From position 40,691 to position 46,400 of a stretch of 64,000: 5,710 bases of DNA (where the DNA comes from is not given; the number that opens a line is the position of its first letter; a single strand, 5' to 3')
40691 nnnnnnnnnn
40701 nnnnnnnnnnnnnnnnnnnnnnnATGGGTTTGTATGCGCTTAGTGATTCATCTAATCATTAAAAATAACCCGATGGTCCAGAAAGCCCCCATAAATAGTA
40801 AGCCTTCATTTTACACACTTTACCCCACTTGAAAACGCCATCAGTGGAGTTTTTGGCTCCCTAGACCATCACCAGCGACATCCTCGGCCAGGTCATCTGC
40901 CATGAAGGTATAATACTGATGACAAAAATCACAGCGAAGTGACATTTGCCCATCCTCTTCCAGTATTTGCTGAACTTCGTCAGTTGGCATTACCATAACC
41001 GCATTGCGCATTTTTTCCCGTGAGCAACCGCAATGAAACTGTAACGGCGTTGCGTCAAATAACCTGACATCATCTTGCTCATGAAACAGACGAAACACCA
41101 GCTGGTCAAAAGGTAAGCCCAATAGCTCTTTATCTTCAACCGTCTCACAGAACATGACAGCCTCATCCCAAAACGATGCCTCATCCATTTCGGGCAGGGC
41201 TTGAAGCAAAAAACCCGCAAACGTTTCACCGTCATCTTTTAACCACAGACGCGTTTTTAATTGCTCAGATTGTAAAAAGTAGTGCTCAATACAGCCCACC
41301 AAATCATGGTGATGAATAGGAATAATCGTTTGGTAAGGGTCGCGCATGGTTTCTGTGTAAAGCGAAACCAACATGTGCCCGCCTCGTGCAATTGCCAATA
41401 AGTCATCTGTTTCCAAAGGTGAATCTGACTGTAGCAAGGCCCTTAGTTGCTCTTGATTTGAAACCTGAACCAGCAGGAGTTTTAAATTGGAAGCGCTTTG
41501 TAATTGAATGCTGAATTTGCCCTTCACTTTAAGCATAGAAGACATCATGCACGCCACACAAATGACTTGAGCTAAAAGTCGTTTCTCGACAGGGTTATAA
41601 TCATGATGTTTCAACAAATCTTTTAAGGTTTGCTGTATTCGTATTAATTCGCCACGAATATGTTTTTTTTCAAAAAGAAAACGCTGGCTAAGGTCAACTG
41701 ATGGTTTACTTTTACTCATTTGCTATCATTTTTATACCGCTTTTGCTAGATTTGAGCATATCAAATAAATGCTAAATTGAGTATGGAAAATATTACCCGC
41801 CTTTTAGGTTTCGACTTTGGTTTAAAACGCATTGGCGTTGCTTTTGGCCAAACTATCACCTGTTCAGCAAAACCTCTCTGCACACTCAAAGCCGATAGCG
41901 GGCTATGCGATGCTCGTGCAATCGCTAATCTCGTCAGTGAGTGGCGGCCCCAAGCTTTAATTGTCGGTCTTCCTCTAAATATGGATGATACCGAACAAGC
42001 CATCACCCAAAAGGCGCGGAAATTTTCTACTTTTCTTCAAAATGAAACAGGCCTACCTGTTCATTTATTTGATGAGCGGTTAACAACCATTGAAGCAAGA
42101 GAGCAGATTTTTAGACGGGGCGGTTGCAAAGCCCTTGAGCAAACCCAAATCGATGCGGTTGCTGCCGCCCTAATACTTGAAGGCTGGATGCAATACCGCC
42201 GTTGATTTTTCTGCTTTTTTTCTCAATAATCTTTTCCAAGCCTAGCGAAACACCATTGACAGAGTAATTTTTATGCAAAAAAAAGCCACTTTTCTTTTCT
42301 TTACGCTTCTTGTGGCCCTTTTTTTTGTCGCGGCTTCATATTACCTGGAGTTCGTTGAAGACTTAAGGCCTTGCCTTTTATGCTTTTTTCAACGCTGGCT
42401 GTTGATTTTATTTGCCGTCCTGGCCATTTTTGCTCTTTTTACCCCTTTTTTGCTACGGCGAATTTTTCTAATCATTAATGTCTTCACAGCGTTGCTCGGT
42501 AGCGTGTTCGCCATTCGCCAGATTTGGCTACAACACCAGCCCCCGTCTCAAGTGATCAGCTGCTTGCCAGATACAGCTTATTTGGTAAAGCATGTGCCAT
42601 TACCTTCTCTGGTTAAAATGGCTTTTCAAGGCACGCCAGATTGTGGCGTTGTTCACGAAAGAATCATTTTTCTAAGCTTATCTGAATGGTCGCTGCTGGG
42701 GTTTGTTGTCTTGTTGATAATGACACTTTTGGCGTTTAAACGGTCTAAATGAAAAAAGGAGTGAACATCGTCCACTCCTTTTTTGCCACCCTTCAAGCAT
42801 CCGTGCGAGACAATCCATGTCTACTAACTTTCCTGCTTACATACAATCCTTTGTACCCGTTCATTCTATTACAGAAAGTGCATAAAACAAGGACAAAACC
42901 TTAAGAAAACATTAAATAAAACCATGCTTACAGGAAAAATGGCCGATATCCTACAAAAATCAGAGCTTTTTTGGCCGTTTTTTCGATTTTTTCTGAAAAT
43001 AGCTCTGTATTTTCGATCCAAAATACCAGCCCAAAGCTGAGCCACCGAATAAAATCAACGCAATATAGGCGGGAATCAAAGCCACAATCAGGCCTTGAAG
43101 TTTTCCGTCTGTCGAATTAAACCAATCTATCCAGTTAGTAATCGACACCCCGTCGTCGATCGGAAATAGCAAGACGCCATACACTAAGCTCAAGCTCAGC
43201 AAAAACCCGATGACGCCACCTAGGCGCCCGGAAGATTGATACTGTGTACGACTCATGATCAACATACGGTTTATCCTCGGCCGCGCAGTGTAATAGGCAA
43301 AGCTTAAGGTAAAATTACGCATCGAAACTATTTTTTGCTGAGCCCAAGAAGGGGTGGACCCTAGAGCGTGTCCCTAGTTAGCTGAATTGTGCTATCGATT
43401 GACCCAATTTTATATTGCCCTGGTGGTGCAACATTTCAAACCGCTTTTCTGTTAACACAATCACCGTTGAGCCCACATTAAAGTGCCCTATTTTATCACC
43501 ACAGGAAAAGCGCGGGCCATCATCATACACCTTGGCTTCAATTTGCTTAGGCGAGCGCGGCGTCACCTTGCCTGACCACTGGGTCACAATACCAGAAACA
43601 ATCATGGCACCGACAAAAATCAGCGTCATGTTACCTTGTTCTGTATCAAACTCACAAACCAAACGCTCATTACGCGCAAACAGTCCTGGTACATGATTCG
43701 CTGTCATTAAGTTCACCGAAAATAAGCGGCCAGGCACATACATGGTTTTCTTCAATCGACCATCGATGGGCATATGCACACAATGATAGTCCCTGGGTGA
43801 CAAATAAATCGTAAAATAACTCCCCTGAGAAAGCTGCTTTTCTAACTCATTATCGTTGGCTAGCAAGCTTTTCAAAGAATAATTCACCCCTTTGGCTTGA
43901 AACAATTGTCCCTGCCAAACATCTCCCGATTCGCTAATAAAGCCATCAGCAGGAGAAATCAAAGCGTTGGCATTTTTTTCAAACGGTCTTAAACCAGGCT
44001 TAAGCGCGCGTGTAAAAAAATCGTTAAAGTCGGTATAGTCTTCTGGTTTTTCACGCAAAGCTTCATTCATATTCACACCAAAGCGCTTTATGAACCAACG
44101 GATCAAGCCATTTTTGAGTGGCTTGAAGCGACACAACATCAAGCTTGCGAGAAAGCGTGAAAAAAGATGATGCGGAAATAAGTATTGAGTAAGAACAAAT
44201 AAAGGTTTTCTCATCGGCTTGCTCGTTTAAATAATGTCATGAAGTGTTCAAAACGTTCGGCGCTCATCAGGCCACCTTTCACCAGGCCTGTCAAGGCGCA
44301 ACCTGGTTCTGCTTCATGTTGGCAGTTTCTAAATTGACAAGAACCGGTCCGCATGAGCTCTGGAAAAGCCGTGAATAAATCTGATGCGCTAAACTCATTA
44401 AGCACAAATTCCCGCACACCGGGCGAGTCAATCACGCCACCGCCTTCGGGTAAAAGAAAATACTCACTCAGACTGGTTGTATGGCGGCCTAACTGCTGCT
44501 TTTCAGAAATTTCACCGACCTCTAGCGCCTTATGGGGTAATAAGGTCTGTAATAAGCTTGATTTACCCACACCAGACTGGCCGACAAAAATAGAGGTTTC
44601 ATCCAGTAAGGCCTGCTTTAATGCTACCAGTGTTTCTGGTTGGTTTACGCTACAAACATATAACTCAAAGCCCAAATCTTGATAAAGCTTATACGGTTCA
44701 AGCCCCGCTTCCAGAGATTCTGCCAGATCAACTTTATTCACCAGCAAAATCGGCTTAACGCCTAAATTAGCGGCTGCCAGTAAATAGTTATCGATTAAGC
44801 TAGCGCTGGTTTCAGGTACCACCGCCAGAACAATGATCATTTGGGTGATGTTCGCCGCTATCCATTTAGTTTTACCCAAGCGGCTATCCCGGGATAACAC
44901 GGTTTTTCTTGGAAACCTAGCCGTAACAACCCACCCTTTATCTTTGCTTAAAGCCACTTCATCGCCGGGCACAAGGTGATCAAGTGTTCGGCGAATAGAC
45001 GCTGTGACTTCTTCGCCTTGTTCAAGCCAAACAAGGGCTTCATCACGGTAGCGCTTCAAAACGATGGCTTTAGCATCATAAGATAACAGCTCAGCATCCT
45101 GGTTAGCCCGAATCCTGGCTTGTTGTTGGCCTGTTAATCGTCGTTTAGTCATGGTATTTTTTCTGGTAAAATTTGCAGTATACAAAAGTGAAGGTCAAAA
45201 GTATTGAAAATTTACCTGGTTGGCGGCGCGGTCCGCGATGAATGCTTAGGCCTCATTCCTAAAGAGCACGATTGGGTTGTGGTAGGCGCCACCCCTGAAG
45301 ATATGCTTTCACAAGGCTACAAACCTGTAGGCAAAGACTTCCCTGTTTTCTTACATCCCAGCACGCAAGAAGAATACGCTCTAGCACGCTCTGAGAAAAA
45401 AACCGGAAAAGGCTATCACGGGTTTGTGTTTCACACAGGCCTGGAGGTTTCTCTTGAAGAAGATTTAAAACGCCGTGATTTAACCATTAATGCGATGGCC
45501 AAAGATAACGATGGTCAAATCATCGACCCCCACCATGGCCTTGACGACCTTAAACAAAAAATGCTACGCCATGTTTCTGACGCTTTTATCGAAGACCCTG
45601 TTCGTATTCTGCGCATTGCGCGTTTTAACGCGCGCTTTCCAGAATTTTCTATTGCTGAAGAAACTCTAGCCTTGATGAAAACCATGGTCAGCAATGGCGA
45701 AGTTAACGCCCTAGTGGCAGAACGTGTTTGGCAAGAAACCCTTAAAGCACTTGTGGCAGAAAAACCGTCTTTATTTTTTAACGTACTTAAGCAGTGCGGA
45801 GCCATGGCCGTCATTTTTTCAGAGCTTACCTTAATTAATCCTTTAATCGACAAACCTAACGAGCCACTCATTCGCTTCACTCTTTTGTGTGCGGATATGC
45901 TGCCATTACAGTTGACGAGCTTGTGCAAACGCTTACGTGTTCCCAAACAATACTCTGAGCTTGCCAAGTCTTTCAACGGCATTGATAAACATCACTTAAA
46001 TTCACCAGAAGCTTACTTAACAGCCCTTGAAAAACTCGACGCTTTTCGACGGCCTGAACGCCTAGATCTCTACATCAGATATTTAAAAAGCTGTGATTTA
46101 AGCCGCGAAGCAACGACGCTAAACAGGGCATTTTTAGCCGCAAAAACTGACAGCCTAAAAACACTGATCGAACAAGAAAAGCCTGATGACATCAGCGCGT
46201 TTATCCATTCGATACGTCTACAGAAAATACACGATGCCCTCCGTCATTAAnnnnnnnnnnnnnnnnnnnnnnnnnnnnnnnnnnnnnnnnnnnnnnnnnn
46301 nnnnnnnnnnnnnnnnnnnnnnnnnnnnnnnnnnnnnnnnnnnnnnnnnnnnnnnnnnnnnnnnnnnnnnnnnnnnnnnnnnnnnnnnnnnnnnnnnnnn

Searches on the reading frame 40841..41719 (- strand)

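Call 77: search_protein_families(library=pfam, proteins=[window:40841-41719:-], max_evalue=0.0001)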
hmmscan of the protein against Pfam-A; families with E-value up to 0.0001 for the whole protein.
window:40841-41719:- (292 aa): 1 family
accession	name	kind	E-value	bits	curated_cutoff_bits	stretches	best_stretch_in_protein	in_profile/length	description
PF01430.24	HSP33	-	3.6e-66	223.8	21.4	1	9-272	1-272/273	Hsp33 protein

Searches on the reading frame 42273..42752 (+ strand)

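Call 77: search_protein_families(library=pfam, proteins=[window:42273-42752:+], max_evalue=0.0001)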
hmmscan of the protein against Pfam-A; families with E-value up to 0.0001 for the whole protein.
window:42273-42752:+ (159 aa): 1 family
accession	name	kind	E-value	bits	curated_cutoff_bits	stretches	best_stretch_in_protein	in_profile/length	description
PF02600.21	DsbB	-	2.5e-30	106.3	22.1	1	6-153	3-147/148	Disulfide bond formation protein DsbB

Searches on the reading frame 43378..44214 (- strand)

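Call 77: search_protein_families(library=pfam, proteins=[window:43378-44214:-], max_evalue=0.0001)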
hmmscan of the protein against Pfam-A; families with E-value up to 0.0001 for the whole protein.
window:43378-44214:- (278 aa): 1 family
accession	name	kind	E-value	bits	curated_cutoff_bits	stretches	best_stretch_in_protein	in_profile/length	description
PF02666.20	PS_Dcarbxylase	-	1.2e-58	198.5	22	1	63-275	1-197/198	Phosphatidylserine decarboxylase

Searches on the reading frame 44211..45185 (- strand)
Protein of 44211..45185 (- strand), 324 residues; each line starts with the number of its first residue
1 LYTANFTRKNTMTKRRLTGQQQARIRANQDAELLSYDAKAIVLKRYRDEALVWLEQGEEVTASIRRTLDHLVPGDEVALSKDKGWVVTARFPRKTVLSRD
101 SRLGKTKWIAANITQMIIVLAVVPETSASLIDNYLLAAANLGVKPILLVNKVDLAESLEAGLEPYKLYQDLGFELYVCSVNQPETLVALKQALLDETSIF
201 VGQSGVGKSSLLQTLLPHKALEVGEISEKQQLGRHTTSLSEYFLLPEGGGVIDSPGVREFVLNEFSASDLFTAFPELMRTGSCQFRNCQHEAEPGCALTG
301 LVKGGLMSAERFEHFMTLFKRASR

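Call 77: search_protein_families(library=pfam, proteins=[window:44211-45185:-], max_evalue=0.0001)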
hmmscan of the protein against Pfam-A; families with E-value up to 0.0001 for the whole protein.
window:44211-45185:- (324 aa): 1 family
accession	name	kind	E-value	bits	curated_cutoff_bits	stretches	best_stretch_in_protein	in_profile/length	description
PF03193.22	RsgA_GTPase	-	5.6e-49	166.7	30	1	91-262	2-173/174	RsgA GTPase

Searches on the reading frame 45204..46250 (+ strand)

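Call 78: search_protein_families(library=pfam, proteins=[window:45204-46250:+], max_evalue=0.0001)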
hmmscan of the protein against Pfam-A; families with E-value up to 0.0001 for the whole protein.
window:45204-46250:+ (348 aa): 2 families
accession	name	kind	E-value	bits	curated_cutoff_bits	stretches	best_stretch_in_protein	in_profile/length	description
PF01743.26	PolyA_pol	-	3.4e-18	66.6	23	1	3-122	1-126/126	Poly A polymerase head domain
PF12627.12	PolyA_pol_RNAbd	-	2.2e-10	40.6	22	1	148-208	2-60/64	Probable RNA and SrmB- binding site of polymerase A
